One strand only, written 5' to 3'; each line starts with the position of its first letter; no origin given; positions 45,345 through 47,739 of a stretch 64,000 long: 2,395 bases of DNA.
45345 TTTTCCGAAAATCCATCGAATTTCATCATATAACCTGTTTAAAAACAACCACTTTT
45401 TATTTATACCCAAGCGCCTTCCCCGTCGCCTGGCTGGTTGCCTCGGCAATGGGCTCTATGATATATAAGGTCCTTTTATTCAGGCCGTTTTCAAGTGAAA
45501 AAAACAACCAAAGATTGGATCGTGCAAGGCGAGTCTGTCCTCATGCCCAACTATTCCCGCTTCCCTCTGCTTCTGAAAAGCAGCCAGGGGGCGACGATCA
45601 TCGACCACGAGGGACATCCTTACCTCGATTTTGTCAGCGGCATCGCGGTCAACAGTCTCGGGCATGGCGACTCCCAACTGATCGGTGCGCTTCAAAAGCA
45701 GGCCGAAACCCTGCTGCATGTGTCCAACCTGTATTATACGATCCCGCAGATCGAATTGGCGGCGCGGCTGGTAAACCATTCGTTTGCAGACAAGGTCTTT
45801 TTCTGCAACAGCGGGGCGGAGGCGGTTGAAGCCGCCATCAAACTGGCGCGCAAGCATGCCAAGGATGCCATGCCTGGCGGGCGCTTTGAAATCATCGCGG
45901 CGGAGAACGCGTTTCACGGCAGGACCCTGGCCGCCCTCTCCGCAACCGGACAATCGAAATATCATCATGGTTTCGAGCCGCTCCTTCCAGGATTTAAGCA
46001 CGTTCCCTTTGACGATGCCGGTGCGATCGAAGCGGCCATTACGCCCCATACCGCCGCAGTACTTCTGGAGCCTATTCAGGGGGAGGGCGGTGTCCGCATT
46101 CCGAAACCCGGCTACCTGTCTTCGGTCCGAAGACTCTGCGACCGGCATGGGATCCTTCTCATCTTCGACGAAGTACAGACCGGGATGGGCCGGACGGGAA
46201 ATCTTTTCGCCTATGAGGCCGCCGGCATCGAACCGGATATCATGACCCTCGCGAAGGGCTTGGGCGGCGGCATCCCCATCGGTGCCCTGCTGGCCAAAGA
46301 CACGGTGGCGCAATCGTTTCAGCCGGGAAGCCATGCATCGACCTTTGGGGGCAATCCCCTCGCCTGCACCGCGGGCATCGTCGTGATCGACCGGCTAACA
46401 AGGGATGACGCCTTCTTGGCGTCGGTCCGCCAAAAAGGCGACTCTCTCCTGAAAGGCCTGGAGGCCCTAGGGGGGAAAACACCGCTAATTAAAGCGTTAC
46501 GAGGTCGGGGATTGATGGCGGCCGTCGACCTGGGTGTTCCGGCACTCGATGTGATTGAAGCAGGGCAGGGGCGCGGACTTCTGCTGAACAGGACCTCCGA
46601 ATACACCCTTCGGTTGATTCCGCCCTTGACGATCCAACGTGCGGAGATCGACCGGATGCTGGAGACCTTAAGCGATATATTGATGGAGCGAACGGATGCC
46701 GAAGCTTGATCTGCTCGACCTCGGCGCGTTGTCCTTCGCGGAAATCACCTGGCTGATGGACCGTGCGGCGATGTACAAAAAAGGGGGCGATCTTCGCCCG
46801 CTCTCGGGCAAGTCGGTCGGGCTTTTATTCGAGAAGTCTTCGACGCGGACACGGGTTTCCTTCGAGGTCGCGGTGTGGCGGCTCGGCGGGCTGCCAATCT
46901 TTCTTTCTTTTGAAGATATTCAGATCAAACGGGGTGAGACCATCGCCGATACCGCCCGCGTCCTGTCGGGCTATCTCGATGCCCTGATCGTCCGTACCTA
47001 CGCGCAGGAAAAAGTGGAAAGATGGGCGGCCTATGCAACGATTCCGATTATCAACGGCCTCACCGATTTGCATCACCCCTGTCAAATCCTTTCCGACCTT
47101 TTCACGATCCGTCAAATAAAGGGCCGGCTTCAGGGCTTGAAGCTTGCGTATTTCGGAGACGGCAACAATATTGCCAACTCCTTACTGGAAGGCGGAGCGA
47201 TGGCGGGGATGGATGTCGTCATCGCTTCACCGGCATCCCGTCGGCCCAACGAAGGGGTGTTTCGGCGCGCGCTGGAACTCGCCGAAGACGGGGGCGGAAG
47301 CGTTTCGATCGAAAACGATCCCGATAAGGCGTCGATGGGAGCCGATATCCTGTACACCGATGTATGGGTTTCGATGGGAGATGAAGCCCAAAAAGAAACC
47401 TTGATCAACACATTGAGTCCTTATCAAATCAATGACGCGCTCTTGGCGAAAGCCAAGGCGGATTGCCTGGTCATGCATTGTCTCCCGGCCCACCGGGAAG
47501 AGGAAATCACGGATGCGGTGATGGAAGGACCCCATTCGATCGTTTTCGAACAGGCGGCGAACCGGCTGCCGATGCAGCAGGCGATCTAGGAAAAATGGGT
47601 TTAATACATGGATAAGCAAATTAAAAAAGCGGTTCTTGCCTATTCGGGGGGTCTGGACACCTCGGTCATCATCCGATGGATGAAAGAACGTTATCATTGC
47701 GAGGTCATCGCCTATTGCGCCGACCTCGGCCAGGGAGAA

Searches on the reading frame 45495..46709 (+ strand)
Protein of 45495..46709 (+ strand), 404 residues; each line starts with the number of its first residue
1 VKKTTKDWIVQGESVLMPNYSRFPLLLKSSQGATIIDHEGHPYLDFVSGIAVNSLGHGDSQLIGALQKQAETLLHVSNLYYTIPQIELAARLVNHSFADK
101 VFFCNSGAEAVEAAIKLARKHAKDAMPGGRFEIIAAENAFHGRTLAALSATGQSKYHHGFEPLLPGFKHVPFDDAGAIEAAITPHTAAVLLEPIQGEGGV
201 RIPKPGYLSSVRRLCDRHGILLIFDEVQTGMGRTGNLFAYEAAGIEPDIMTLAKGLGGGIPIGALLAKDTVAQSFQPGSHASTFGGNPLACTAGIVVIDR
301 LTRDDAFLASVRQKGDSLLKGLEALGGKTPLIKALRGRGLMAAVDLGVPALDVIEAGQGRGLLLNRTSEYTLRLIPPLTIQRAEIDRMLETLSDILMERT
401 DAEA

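Call 6: search_protein_families(library=pfam, proteins=[window:45495-46709:+])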
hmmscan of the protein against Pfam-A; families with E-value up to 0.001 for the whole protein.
window:45495-46709:+ (404 aa): 1 family
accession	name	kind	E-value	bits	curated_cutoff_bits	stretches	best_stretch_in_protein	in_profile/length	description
PF00202.27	Aminotran_3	-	2.5e-119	399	30.5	1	19-396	5-403/403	Aminotransferase class-III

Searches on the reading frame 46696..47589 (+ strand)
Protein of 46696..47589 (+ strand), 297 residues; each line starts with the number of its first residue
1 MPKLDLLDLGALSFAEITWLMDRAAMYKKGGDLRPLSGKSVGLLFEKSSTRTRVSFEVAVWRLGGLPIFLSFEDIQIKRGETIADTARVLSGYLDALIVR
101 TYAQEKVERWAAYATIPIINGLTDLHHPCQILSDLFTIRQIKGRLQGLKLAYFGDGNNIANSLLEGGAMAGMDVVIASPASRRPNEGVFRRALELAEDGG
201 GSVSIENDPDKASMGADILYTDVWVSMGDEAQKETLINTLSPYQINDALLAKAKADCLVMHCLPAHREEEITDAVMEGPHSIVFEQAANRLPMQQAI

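Call 6: search_protein_families(library=pfam, proteins=[window:46696-47589:+])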
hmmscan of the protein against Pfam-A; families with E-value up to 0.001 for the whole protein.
window:46696-47589:+ (297 aa): 2 families
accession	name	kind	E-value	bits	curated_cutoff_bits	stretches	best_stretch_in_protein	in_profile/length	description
PF00185.30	OTCace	-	4.2e-52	176.8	29.4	1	146-297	1-153/157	Aspartate/ornithine carbamoyltransferase, Asp/Orn binding domain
PF02729.26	OTCace_N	-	2.4e-43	148.2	29.9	1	5-140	2-148/148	Aspartate/ornithine carbamoyltransferase, carbamoyl-P binding domain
